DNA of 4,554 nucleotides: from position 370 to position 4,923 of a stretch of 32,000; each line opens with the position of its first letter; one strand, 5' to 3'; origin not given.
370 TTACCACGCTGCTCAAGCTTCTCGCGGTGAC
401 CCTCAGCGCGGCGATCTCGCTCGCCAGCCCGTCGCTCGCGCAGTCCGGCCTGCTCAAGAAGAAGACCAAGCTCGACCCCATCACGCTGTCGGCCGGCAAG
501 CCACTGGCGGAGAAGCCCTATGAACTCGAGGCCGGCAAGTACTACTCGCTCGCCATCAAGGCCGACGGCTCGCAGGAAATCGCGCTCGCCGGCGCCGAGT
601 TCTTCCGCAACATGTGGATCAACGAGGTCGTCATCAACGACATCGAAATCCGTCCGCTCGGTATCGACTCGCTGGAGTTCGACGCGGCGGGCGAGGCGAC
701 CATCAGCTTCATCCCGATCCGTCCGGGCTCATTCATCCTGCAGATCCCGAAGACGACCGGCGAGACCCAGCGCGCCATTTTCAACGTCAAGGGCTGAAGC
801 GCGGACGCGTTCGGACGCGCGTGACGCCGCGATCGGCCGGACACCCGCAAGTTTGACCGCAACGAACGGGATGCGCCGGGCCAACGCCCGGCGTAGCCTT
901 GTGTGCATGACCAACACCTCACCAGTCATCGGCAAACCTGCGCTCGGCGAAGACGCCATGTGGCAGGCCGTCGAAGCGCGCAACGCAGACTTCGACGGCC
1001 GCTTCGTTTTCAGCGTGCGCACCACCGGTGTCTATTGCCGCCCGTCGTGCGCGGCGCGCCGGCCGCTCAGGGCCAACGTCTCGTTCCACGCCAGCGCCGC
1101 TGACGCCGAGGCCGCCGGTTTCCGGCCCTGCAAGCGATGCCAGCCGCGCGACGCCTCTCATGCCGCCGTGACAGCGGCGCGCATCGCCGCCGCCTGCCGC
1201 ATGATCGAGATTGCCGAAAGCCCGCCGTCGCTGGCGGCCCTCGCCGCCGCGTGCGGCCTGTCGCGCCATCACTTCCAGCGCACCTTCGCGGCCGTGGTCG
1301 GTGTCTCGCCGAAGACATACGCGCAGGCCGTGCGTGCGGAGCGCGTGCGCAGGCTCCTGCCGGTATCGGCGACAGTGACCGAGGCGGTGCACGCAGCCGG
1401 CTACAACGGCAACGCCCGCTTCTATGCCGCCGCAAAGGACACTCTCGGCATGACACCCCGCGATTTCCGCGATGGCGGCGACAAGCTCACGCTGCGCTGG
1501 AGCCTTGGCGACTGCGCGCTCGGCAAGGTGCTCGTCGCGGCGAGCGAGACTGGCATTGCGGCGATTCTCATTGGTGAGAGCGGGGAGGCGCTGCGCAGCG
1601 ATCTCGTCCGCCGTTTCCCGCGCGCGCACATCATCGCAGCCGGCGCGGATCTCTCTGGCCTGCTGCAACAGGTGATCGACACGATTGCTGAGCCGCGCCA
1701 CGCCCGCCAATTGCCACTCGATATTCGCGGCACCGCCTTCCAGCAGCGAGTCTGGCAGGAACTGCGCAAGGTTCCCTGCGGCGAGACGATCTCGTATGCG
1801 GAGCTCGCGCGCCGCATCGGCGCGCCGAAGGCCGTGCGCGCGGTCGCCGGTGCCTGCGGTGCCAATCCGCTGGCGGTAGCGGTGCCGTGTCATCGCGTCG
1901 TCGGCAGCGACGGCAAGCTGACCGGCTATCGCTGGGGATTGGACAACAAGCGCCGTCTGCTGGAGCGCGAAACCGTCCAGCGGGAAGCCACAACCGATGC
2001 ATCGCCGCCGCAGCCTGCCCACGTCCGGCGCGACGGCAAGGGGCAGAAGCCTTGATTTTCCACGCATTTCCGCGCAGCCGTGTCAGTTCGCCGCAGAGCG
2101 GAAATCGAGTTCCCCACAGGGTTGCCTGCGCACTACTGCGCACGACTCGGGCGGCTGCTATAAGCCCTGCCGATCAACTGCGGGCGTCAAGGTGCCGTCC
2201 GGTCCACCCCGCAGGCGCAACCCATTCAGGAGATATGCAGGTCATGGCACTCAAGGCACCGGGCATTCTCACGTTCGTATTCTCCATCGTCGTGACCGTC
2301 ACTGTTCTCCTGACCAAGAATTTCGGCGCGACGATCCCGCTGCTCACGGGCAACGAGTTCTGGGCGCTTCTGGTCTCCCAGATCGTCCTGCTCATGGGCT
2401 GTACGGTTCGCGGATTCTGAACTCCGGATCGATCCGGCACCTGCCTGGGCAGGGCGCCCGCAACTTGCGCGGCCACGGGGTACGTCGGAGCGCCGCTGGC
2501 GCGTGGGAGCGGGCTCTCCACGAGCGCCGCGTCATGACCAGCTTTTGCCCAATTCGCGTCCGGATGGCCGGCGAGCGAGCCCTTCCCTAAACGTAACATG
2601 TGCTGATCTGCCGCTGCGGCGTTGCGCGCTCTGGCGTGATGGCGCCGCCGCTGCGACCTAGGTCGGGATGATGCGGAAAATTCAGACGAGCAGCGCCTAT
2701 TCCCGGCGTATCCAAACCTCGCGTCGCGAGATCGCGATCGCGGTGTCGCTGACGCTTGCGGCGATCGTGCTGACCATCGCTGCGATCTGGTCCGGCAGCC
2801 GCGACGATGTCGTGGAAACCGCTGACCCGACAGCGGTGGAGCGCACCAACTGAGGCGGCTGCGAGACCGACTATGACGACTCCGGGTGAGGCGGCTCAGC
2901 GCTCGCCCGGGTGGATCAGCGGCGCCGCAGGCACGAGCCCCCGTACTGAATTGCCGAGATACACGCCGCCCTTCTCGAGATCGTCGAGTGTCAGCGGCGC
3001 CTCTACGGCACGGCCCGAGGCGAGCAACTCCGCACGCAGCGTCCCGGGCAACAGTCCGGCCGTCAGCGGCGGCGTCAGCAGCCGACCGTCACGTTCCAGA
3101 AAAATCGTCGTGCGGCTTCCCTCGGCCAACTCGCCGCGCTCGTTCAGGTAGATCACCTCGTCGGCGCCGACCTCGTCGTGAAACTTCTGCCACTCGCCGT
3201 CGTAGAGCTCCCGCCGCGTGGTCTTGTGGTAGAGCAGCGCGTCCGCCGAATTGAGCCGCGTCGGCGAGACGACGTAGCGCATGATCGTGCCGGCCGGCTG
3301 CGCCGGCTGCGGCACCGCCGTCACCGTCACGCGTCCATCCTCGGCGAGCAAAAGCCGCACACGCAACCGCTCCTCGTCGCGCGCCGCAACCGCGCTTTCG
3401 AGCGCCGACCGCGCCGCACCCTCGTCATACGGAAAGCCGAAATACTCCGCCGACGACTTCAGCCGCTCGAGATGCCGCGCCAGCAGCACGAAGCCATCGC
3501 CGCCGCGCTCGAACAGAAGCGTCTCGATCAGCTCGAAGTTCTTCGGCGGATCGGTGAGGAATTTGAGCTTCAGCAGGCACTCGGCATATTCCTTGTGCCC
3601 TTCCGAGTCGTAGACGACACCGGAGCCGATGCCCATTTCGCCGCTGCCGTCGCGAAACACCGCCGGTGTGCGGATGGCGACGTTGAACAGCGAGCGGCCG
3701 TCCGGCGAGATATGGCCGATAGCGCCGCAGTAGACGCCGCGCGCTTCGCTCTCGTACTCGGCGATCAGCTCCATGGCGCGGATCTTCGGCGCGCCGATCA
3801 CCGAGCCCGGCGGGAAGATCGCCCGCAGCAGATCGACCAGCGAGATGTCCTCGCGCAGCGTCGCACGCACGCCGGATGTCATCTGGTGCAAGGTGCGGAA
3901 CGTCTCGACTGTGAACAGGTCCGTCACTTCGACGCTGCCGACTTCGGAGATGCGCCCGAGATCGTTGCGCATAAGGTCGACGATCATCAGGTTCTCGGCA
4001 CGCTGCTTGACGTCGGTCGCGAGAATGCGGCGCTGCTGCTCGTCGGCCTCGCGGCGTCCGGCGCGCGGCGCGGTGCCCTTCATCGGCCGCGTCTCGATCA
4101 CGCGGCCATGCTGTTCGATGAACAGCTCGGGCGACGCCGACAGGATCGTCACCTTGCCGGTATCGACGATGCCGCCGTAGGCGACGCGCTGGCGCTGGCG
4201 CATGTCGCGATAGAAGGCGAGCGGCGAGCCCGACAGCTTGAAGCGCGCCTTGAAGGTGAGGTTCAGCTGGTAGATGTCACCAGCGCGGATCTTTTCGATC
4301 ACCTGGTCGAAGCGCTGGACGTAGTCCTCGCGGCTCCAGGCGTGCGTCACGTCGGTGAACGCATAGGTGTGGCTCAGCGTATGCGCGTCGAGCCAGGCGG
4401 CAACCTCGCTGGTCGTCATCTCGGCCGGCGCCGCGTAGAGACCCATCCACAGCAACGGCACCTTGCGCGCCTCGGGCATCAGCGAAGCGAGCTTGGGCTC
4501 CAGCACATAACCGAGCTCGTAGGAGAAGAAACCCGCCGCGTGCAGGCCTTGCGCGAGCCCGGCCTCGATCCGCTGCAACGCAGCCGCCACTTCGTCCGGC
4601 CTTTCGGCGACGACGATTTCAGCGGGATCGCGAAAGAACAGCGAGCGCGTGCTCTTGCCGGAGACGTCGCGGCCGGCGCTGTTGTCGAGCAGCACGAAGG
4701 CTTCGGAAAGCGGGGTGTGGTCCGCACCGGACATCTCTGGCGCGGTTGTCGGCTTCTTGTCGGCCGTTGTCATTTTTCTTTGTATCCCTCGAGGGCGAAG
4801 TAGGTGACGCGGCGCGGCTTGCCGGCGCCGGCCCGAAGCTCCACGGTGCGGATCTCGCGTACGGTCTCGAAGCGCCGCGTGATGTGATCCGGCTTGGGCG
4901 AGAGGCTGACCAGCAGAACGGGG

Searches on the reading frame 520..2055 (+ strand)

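Call 48: search_protein_families(library=pfam, proteins=[window:520-2055:+], max_evalue=0.001)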
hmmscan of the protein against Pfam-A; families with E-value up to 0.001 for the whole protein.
window:520-2055:+ (511 aa): 4 families
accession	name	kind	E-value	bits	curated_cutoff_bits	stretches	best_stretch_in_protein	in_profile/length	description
PF01035.26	DNA_binding_1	-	1.2e-35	121.6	27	1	406-486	1-81/81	6-O-methylguanine DNA methyltransferase, DNA binding domain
PF02805.21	Ada_Zn_binding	-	3.8e-30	104.1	23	1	147-209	2-64/65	Metal binding domain of Ada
PF12833.13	HTH_18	-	1.1e-18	67.7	33.6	1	241-318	1-79/80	Helix-turn-helix domain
PF00165.29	HTH_AraC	-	2e-09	37.8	26.6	1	237-267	10-40/42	Bacterial regulatory helix-turn-helix proteins, AraC family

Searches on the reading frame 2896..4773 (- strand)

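Call 5: search_protein_families(library=pfam, proteins=[window:2896-4773:-], max_evalue=0.01)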
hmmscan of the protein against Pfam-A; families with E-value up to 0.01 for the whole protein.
window:2896-4773:- (625 aa): 2 families
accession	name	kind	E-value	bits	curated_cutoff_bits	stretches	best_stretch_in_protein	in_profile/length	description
PF00425.24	Chorismate_bind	-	5.7e-82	275.6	27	1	148-402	2-257/257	chorismate binding enzyme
PF01063.24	Aminotran_4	-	1.4e-36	126.9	28.5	1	415-616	2-220/223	Amino-transferase class IV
